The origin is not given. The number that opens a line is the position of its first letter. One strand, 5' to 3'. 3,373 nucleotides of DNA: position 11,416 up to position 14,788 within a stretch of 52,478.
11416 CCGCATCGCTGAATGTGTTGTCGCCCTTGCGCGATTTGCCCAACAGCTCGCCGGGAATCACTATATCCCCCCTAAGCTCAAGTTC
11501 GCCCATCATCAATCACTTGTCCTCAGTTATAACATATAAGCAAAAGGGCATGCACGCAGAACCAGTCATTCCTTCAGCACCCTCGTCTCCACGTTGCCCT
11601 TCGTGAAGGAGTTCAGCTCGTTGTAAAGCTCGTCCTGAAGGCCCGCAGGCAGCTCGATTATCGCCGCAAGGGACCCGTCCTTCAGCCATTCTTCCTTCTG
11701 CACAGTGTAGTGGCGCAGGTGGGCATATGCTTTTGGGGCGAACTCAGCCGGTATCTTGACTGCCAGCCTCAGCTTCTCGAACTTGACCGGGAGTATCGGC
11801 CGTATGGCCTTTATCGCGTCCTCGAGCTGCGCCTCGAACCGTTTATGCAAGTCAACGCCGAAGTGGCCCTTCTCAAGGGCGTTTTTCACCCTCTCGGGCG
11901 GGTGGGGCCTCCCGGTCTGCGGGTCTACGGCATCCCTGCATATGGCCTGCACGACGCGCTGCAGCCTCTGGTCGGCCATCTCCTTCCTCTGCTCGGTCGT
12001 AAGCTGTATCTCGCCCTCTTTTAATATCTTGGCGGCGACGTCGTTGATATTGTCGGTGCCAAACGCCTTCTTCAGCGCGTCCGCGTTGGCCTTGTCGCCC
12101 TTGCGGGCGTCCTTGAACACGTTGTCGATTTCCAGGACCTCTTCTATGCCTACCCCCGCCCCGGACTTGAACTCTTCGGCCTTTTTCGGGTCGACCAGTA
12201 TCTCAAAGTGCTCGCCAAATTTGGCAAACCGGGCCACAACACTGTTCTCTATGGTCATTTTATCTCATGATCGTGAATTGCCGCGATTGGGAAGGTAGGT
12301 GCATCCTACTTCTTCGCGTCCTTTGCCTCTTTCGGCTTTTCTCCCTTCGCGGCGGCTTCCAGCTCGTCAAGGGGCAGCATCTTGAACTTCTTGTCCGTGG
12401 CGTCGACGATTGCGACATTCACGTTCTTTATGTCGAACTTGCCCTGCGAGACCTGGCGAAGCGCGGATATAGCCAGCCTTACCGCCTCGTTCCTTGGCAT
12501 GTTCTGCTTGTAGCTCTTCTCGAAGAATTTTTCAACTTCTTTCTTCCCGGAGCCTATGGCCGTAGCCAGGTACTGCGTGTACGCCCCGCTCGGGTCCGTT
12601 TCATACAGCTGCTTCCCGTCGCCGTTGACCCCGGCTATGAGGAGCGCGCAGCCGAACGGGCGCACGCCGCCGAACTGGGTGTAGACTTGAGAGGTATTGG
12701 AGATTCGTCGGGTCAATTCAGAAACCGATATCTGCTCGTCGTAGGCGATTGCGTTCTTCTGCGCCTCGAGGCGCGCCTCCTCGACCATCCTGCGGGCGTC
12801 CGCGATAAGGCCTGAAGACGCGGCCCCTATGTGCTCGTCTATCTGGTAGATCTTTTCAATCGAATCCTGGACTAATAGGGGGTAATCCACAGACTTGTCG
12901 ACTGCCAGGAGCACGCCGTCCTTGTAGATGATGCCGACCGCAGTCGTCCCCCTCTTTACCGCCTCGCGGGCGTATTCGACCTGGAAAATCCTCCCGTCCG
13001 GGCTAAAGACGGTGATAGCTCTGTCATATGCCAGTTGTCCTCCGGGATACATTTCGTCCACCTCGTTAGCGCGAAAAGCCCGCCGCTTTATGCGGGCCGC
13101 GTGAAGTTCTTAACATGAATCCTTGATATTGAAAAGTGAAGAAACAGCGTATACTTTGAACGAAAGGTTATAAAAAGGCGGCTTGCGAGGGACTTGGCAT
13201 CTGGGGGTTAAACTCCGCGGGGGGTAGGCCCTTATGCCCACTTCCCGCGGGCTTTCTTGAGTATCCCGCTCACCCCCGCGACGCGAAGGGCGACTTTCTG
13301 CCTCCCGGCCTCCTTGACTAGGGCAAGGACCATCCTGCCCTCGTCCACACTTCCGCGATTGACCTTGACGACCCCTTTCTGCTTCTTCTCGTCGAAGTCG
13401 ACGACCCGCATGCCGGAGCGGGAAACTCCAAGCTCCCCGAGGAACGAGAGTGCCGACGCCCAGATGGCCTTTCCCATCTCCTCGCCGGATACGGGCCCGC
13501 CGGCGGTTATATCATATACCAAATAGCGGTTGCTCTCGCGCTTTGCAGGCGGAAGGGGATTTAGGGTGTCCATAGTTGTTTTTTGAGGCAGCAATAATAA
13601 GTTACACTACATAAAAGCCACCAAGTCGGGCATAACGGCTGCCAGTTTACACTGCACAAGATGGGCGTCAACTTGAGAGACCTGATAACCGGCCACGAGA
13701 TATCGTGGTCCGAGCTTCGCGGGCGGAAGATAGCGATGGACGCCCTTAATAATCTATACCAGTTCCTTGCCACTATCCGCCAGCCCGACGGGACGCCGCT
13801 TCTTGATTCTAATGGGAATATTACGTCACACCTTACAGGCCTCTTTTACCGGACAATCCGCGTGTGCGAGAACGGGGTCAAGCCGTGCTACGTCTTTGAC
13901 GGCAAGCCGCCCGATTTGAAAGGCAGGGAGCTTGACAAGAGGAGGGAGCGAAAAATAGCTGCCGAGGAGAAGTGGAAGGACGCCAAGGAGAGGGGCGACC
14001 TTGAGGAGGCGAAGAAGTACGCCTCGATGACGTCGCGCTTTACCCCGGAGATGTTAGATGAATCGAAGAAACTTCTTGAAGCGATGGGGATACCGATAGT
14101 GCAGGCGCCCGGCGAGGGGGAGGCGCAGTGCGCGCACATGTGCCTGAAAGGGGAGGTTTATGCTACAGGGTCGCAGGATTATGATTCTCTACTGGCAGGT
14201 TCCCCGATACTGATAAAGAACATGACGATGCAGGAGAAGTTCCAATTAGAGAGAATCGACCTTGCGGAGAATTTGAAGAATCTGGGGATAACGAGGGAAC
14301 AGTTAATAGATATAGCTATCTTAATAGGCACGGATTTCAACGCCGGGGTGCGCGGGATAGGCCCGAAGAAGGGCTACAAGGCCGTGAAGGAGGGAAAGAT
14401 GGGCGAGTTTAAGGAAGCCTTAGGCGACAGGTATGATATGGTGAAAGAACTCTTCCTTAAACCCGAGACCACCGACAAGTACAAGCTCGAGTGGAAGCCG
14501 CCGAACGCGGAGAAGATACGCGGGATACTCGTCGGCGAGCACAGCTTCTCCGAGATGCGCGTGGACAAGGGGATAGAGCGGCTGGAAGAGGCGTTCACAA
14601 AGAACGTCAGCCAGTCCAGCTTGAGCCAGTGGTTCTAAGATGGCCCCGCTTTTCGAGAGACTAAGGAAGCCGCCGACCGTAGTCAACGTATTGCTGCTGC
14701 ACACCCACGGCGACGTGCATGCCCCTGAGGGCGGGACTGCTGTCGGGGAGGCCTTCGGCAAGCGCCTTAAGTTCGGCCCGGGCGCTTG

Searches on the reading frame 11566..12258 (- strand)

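Call 29: search_protein_families(library=pfam, proteins=[window:11566-12258:-], max_evalue=0.00001)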
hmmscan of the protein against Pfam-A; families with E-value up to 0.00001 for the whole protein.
window:11566-12258:- (230 aa): 3 families
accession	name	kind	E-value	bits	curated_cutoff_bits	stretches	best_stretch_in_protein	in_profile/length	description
PF01172.24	SBDS_N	-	3.4e-27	94.6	24.6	1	5-92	1-88/88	Shwachman-Bodian-Diamond syndrome (SBDS) N-terminal domain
PF09377.16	SBDS_domain_II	-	2.1e-19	69.6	27.2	1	101-161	2-62/62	SBDS protein, domain II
PF20268.4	SBDS_C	-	3.6e-17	62.5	27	1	164-229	2-70/71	SBDS protein, C-terminal domain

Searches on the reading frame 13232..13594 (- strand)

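Call 29: search_protein_families(library=pfam, proteins=[window:13232-13594:-], max_evalue=0.00001)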
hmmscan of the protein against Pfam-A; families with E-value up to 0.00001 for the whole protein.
window:13232-13594:- (120 aa): 1 family
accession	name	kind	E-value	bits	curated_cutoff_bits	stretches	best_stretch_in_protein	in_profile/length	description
PF01900.24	RNase_P_Rpp14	-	7.2e-16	58.6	23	1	23-117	1-101/104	Rpp14/Pop5 family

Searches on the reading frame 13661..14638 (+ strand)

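Call 29: search_protein_families(library=pfam, proteins=[window:13661-14638:+], max_evalue=0.00001)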
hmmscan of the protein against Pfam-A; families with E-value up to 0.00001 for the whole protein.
window:13661-14638:+ (325 aa): 2 families
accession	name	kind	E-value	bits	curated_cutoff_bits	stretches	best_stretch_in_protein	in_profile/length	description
PF00867.23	XPG_I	-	3.7e-26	91.8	24.9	1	143-225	1-89/89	XPG I-region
PF00752.23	XPG_N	-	2e-19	70.3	22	1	11-98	12-98/101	XPG N-terminal domain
